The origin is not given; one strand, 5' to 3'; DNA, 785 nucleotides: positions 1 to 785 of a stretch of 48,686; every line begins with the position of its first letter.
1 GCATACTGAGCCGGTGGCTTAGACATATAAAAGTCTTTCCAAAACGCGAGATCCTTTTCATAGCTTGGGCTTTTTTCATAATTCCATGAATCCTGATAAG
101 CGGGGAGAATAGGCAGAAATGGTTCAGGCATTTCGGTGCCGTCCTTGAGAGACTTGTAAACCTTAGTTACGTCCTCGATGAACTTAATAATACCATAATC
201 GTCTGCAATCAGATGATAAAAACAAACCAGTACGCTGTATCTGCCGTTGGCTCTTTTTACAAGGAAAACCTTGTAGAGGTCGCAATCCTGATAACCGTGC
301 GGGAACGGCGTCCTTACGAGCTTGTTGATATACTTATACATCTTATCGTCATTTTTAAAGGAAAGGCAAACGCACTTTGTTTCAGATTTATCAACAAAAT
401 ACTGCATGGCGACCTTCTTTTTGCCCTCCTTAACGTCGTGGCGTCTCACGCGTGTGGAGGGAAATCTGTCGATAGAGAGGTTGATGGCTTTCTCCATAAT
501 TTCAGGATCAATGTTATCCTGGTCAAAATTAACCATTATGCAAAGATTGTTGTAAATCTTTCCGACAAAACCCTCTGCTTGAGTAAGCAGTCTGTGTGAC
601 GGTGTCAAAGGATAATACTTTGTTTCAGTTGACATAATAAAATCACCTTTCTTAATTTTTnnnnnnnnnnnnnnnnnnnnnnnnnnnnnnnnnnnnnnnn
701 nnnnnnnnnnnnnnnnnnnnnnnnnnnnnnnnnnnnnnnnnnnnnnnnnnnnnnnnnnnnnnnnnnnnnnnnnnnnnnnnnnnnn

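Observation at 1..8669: Candidate non-NRPS, carrier-protein-dependent acyl-transfer and export locus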

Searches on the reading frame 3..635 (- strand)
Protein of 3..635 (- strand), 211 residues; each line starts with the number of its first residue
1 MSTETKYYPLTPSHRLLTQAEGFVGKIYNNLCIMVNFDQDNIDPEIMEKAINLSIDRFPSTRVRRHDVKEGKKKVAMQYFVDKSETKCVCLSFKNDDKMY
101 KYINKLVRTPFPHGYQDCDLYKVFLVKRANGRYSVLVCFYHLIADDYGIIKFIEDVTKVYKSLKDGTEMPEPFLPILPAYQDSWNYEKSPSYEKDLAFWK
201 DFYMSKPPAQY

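Call 9: search_protein_families(library=pfam, proteins=[window:3-635:-], max_evalue=0.01)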
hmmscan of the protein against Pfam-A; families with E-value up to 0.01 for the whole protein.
window:3-635:- (211 aa): 1 family
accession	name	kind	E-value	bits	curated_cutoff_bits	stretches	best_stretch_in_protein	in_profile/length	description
PF00668.25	Condensation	-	4e-16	59.2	30.6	1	7-201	4-200/456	Condensation domain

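Call 10: search_protein_families(library=ncbifam, proteins=[window:3-635:-], max_evalue=0.01)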
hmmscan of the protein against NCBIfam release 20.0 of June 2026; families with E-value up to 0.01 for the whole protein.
window:3-635:- (211 aa): 3 families
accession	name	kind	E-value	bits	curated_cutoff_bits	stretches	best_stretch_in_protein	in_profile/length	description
NF004282.0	PRK05691.1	subfamily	1.2e-05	21.5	4090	1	42-201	710-871/4334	non-ribosomal peptide synthase/polyketide synthase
NF038078.1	NRPS_MxcG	equivalog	2.8e-05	21.5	2300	1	40-207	37-202/1442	myxochelin non-ribosomal peptide synthetase MxcG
NF007605.2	PRK10252.1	equivalog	4.8e-05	21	2400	1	125-208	121-205/1292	enterobactin non-ribosomal peptide synthetase EntF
